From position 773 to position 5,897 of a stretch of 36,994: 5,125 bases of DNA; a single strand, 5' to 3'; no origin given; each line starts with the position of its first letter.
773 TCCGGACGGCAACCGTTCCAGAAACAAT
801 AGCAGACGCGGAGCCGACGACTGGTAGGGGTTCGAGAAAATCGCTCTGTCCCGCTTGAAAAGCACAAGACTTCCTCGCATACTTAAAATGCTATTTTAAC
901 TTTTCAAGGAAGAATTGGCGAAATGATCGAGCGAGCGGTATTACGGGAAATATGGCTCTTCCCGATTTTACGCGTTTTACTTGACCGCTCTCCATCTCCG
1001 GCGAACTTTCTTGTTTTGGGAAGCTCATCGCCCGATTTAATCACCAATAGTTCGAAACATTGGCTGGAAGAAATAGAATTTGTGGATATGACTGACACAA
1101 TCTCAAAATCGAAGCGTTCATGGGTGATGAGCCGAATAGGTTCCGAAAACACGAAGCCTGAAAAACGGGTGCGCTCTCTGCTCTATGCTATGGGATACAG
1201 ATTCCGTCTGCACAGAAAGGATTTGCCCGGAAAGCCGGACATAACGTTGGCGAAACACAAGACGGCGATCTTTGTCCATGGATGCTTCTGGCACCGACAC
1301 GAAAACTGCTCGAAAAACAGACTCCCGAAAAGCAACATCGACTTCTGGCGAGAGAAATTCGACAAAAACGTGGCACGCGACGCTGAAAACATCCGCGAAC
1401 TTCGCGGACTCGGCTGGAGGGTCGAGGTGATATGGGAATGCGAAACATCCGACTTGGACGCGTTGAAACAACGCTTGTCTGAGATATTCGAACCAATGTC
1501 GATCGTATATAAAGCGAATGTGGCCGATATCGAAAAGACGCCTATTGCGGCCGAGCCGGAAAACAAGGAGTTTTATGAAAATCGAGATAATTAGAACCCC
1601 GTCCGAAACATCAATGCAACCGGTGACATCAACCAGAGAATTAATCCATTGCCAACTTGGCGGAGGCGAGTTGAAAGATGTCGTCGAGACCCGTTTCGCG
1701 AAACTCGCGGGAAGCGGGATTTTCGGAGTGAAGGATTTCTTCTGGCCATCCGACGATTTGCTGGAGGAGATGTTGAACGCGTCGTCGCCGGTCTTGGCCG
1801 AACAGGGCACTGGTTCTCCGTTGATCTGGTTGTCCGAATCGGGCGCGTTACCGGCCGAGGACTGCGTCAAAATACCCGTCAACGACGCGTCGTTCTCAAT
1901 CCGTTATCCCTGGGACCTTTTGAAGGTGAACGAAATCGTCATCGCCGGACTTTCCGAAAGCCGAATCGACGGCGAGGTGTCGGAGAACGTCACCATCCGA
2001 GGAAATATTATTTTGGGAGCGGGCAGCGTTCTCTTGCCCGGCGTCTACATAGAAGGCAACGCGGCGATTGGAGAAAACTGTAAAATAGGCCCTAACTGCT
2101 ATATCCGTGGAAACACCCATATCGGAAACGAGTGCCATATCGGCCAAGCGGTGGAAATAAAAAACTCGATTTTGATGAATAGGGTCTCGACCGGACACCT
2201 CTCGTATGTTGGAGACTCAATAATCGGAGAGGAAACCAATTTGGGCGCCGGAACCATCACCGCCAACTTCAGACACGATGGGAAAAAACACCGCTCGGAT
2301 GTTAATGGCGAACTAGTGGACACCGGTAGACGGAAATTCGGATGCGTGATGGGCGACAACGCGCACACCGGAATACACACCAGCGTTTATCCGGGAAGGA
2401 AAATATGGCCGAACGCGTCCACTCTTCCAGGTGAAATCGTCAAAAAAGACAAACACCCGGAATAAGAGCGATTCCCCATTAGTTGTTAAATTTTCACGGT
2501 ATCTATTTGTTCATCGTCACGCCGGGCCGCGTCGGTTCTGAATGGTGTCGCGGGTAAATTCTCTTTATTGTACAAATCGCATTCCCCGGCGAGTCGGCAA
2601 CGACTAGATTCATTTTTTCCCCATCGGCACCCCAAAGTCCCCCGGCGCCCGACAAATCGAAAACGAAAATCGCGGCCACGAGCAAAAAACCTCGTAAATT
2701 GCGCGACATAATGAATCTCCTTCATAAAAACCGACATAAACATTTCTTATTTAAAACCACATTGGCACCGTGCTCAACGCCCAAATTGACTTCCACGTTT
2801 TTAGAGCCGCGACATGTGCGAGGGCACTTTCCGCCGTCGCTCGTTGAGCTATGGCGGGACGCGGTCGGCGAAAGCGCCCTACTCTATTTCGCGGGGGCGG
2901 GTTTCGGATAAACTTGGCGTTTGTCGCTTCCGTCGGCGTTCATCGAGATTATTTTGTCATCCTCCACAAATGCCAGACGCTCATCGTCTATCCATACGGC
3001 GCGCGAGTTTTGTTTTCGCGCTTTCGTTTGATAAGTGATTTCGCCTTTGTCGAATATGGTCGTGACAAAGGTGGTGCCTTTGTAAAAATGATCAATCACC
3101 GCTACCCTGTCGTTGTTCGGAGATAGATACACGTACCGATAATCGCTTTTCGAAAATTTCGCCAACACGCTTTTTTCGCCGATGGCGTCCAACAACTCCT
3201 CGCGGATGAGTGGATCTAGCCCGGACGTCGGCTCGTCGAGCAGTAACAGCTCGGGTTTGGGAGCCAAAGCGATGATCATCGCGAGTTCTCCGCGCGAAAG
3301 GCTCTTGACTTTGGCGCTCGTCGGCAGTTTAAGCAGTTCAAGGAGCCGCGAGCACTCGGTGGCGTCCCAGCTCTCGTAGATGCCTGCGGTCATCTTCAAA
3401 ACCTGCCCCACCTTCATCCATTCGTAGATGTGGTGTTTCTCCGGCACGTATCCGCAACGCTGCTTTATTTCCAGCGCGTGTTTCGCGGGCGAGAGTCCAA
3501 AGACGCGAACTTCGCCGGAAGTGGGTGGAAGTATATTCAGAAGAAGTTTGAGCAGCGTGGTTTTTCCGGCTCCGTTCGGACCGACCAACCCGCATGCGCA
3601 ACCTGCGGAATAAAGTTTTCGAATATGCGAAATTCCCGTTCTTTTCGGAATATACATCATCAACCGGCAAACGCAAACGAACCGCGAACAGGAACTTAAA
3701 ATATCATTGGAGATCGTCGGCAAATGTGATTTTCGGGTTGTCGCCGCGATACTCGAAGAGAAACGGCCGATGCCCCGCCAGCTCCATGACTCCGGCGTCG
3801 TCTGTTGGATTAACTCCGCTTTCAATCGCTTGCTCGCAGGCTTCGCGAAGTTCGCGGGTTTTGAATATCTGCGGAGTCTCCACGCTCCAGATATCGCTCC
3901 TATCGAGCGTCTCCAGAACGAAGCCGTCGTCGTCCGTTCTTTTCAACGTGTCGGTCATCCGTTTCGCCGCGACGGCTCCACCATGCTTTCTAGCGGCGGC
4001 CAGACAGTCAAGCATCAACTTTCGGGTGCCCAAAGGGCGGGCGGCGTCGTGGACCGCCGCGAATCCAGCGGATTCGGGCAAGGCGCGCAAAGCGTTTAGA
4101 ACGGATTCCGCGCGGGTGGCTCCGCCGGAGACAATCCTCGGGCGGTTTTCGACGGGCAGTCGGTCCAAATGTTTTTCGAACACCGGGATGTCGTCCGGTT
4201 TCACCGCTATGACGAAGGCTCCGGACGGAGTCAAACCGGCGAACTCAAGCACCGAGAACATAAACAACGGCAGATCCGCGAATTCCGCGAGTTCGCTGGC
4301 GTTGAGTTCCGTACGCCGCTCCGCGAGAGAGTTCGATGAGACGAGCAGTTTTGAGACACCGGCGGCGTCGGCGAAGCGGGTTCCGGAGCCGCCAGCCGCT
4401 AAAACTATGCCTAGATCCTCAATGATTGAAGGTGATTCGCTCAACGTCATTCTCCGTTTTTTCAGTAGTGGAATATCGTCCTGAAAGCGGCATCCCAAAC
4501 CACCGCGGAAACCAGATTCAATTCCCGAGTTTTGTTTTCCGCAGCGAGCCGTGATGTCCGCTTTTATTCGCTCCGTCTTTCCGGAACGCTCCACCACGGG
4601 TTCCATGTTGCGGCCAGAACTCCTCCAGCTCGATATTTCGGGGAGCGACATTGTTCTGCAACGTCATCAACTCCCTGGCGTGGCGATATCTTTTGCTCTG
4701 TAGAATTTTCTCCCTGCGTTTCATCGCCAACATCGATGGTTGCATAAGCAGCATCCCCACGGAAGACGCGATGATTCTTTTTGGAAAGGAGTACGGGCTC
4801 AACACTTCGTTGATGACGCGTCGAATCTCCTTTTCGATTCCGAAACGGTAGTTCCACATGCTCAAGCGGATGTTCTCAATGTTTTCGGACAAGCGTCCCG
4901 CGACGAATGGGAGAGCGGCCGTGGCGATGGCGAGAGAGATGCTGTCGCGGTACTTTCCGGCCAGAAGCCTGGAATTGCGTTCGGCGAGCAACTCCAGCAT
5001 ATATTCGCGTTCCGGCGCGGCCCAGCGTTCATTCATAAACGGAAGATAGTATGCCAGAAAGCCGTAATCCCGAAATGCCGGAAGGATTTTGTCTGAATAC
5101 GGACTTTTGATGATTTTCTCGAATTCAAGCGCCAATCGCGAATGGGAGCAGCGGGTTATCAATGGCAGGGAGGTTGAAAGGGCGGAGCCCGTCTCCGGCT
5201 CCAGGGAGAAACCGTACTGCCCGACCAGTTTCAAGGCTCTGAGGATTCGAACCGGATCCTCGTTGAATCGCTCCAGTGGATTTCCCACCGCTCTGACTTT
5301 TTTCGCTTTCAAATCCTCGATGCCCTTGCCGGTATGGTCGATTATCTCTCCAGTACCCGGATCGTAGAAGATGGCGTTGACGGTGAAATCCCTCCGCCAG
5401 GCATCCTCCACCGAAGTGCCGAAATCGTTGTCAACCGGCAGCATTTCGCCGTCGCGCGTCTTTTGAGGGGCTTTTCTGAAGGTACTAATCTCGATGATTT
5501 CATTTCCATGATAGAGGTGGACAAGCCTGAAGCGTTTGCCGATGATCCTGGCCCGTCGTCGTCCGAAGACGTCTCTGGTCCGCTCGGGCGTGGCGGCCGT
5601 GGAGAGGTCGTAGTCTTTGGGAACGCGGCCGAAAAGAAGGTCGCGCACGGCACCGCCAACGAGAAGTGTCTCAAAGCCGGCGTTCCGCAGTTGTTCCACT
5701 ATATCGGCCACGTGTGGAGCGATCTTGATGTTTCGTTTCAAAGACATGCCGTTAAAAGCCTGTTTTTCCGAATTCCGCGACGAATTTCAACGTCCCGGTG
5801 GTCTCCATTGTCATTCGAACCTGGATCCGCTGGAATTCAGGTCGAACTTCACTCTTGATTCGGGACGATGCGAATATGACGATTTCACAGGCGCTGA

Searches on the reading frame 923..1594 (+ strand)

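Call 29: search_protein_families(library=pfam, proteins=[window:923-1594:+])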
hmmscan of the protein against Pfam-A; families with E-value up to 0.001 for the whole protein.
window:923-1594:+ (223 aa): 1 family
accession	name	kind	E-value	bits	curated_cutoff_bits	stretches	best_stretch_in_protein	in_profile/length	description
PF03852.21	Vsr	-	9.4e-31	105.9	27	1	57-127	1-71/74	DNA mismatch endonuclease Vsr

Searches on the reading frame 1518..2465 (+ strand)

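Call 29: search_protein_families(library=pfam, proteins=[window:1518-2465:+])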
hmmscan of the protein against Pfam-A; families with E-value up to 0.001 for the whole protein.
window:1518-2465:+ (315 aa): 4 families
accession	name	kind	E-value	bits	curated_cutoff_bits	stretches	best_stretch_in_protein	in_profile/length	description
PF00132.30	Hexapep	-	2.1e-17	62.4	27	1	183-215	3-35/36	Bacterial transferase hexapeptide (six repeats)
PF25084.1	LbH_EIF2B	-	1.6e-14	54.2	54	1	168-246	8-85/105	EIF2B subunit epsilon LbH domain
PF14602.12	Hexapep_2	-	3.7e-05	23.8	27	1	184-209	4-27/34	Hexapeptide repeat of succinyl-transferase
PF24894.1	Hexapep_GlmU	-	7.2e-05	23.3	23.3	0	202-245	21-63/104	GlmU-like, C-terminal hexapeptide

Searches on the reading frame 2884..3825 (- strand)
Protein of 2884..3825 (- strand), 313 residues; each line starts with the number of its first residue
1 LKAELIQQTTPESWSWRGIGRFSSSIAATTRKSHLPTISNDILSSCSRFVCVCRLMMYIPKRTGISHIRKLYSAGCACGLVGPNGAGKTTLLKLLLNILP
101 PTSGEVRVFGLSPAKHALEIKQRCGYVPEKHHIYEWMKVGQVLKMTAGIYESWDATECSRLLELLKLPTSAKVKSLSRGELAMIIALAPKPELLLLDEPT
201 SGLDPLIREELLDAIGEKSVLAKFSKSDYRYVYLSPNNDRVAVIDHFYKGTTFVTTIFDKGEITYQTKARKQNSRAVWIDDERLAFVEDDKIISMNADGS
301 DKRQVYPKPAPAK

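Call 29: search_protein_families(library=pfam, proteins=[window:2884-3825:-])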
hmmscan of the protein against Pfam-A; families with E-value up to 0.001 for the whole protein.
window:2884-3825:- (313 aa): 3 families
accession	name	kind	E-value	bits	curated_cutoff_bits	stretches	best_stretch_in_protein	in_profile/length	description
PF00005.33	ABC_tran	-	1.9e-19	71.1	25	1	74-201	10-137/137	ABC transporter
PF13304.12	AAA_21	-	1e-11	45.9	27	2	182-218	250-286/304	AAA domain, putative AbiEii toxin, Type IV TA system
PF13604.12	AAA_30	-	0.00082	19.6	27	0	73-118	15-60/191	AAA domain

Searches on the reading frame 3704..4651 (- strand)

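Call 29: search_protein_families(library=pfam, proteins=[window:3704-4651:-])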
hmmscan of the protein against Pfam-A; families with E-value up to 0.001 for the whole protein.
window:3704-4651:- (315 aa): 1 family
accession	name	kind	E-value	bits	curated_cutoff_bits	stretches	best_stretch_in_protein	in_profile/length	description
PF01128.25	IspD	-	8.3e-42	143.9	27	1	122-314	23-212/221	2-C-methyl-D-erythritol 4-phosphate cytidylyltransferase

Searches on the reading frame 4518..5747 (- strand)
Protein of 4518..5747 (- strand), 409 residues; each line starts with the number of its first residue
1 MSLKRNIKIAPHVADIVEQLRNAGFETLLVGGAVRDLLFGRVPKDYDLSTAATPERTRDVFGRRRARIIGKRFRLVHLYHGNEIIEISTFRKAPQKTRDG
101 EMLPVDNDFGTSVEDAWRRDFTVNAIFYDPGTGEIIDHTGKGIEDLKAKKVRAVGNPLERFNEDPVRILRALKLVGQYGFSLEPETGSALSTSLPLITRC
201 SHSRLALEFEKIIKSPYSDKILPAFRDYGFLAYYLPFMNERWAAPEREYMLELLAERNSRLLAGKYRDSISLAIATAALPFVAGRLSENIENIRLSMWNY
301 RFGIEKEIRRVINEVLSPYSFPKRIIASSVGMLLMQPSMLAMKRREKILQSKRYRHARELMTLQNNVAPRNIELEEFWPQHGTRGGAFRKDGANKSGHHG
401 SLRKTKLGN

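Call 29: search_protein_families(library=pfam, proteins=[window:4518-5747:-])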
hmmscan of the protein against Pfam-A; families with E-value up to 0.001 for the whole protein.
window:4518-5747:- (409 aa): 3 families
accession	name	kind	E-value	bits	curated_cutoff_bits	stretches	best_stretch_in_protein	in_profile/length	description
PF01743.26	PolyA_pol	-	7.4e-31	107.6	23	1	29-152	3-126/126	Poly A polymerase head domain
PF12627.12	PolyA_pol_RNAbd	-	1.4e-11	44.4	22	1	179-239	1-61/64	Probable RNA and SrmB- binding site of polymerase A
PF12626.12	PolyA_pol_arg_C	-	0.00084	19.8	22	0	308-396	13-103/119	Polymerase A arginine-rich C-terminus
